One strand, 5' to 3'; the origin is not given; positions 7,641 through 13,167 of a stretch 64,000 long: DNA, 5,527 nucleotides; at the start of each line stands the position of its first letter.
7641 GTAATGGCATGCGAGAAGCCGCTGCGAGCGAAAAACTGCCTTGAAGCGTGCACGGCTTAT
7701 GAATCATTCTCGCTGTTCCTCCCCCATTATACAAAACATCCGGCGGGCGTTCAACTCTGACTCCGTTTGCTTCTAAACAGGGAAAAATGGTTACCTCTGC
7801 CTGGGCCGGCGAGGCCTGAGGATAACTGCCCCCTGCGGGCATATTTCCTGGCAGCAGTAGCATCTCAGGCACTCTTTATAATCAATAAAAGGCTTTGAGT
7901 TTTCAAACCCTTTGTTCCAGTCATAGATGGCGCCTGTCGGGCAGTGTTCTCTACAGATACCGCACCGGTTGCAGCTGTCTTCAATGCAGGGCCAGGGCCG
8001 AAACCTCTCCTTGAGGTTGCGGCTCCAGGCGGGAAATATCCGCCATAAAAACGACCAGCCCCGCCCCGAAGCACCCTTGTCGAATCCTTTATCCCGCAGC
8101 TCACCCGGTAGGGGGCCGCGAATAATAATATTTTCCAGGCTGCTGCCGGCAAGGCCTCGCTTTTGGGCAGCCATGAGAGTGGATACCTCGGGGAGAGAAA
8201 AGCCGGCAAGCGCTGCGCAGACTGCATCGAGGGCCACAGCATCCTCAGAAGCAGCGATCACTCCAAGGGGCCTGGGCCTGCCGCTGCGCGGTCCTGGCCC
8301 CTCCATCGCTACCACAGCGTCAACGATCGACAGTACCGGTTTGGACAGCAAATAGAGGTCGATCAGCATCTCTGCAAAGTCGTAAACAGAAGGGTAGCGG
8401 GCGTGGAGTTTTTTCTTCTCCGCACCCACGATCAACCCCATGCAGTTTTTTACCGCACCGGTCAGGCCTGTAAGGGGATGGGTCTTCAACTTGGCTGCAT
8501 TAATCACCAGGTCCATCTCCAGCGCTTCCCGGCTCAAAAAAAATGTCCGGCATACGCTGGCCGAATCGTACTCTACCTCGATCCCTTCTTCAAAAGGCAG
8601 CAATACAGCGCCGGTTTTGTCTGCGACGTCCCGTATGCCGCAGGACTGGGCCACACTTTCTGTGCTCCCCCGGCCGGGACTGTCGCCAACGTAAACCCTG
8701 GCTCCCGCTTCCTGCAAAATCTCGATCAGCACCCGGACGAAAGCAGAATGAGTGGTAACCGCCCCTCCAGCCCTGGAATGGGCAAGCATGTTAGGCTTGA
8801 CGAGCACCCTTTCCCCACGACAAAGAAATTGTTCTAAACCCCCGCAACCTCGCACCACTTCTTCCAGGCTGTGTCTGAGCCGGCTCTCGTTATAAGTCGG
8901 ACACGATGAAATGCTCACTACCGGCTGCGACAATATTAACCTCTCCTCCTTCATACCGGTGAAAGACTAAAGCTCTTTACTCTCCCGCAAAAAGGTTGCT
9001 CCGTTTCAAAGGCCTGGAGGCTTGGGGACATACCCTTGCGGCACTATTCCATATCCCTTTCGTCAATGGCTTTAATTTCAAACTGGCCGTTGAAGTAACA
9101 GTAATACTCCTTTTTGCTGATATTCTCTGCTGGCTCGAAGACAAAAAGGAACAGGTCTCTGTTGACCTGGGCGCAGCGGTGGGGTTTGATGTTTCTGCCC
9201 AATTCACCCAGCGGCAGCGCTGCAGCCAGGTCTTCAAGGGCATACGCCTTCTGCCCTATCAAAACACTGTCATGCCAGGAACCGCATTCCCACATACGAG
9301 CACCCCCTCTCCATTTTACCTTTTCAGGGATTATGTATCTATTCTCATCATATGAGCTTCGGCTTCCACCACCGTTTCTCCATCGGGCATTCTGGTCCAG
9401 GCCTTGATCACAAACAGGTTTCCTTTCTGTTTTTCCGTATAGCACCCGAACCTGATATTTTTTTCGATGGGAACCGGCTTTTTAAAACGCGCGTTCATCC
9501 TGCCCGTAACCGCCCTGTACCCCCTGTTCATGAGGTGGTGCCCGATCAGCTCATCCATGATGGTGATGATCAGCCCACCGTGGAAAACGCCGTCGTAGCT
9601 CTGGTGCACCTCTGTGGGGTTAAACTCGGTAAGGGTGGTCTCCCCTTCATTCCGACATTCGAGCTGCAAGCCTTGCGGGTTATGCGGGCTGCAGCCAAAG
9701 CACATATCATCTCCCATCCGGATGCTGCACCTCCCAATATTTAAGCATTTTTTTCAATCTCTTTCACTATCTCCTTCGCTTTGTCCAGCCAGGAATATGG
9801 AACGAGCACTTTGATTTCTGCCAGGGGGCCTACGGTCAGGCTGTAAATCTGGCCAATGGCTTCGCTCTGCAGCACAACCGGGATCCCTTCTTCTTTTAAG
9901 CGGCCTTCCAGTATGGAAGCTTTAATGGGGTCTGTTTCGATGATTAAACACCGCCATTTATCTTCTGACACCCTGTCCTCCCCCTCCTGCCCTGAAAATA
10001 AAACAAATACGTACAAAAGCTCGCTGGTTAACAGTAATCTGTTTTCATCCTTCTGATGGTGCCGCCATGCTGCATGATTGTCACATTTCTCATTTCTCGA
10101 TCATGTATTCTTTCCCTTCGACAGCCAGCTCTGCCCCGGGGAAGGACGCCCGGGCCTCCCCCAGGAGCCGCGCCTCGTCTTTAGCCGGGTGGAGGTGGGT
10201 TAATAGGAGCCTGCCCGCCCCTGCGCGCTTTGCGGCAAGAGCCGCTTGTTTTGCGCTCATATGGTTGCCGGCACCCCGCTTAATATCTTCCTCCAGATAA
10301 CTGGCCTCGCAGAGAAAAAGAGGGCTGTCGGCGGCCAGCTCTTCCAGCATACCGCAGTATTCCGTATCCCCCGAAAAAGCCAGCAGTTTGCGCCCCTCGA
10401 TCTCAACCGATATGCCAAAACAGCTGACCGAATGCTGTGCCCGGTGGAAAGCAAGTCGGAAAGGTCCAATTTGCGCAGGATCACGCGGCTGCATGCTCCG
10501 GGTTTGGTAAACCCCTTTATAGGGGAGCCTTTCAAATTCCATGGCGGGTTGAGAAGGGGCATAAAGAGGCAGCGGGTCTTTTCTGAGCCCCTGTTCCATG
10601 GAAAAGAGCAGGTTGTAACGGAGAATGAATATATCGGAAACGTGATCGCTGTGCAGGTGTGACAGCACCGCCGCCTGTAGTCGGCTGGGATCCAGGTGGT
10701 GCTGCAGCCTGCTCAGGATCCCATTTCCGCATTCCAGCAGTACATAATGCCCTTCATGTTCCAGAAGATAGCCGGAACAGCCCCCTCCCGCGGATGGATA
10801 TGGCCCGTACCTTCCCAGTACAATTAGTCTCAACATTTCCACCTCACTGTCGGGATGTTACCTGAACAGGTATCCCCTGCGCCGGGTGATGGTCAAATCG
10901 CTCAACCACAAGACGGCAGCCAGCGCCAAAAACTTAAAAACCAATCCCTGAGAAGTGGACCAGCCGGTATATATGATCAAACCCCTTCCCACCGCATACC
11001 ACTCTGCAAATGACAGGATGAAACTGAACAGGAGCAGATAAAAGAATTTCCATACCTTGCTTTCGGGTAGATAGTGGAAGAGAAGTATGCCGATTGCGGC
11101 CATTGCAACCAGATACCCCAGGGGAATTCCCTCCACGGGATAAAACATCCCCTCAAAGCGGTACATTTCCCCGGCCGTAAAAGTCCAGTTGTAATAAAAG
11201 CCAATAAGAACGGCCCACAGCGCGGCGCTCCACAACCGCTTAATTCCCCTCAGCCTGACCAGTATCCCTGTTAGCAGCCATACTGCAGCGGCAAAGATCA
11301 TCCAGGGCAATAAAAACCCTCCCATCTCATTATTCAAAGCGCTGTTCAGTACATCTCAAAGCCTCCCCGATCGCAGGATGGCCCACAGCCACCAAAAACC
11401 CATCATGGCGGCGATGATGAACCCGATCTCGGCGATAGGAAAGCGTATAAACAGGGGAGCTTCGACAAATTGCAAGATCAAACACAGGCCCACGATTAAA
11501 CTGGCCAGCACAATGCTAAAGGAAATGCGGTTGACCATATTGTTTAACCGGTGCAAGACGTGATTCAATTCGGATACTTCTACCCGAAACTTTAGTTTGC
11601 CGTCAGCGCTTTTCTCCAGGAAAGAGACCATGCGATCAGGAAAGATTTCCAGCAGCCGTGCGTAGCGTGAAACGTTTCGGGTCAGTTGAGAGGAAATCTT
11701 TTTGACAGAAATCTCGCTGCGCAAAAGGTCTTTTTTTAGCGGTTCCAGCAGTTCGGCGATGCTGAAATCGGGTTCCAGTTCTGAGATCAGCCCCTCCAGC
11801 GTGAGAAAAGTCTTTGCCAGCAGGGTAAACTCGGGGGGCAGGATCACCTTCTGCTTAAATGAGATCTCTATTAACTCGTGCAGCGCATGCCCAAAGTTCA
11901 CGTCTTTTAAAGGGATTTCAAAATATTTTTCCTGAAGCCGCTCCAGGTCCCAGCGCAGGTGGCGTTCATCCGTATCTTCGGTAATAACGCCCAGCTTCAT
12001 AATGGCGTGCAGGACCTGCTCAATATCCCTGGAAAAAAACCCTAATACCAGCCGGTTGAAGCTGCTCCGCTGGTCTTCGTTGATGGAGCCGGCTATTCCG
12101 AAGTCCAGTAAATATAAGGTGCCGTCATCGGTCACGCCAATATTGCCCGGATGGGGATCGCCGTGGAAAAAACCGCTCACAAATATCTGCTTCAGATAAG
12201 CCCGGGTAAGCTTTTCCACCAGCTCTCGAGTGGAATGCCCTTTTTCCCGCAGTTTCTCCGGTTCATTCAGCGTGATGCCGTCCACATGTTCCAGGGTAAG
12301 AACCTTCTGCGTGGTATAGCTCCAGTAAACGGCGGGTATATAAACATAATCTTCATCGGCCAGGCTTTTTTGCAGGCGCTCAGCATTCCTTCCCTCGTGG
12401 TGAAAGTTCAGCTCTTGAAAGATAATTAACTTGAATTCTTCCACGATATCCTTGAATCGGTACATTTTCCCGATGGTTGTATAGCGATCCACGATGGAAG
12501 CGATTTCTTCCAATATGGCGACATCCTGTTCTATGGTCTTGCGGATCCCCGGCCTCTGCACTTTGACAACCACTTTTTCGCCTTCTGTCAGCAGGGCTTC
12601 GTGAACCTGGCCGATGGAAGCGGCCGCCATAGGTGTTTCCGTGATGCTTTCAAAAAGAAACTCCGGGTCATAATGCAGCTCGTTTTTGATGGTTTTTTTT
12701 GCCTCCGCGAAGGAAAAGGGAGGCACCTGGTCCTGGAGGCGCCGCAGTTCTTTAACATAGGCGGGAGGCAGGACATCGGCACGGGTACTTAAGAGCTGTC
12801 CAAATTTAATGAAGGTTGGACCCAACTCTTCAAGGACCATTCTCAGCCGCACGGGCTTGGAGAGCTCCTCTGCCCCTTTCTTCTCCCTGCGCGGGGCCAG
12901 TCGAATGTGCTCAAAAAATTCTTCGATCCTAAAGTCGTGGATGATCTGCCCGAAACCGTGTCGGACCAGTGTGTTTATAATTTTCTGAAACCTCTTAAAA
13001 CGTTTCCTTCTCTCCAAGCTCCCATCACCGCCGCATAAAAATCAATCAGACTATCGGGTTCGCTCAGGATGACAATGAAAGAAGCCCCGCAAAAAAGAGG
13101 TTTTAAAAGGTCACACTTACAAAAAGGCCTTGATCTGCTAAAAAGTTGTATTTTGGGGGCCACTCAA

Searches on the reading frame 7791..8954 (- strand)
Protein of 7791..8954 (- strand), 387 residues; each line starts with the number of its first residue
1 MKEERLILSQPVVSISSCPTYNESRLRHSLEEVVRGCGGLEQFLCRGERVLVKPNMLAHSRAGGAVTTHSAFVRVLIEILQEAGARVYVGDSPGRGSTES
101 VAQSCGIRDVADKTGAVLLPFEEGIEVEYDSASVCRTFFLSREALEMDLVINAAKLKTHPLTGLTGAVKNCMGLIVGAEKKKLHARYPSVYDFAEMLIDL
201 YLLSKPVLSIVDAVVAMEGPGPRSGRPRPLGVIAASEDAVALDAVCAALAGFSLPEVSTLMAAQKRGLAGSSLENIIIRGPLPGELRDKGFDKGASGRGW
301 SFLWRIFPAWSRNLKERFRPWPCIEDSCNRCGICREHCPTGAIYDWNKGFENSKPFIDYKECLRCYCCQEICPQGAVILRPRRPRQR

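Call 28: search_protein_families(library=pfam, proteins=[window:7791-8954:-], max_evalue=0.00001)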
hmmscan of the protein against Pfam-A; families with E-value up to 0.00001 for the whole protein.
window:7791-8954:- (387 aa): 3 families
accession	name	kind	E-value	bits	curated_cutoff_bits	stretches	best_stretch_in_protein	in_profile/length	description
PF04015.17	DUF362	-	7.1e-59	199.7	24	1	50-247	1-199/200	Domain of unknown function (DUF362)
PF00037.32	Fer4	-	3.4e-09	36.6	21.1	1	325-344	5-24/24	4Fe-4S binding domain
PF12838.12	Fer4_7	-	1.2e-06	29.3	27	1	327-376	1-52/52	4Fe-4S dicluster domain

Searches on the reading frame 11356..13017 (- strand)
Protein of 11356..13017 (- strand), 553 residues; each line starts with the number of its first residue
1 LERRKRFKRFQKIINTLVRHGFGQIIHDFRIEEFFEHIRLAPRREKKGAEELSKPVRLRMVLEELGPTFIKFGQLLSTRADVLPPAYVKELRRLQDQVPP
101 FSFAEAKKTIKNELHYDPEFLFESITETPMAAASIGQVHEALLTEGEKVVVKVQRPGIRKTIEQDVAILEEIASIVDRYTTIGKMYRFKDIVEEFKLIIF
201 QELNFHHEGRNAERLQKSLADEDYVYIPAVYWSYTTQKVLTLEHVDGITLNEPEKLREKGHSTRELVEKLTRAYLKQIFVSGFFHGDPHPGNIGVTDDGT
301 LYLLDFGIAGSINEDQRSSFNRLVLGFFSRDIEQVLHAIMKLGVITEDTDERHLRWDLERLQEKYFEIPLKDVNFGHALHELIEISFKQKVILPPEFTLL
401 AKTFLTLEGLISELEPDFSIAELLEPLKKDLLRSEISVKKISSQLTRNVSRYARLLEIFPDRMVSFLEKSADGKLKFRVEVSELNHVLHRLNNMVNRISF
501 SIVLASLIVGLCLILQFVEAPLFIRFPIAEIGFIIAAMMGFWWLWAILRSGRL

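Call 28: search_protein_families(library=pfam, proteins=[window:11356-13017:-], max_evalue=0.00001)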
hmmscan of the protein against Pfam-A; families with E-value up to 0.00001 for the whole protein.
window:11356-13017:- (553 aa): 1 family
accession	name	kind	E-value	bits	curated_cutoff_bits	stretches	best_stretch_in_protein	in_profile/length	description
PF03109.22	ABC1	-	1.1e-79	267.4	22.9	1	93-337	1-242/244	ABC1 atypical kinase-like domain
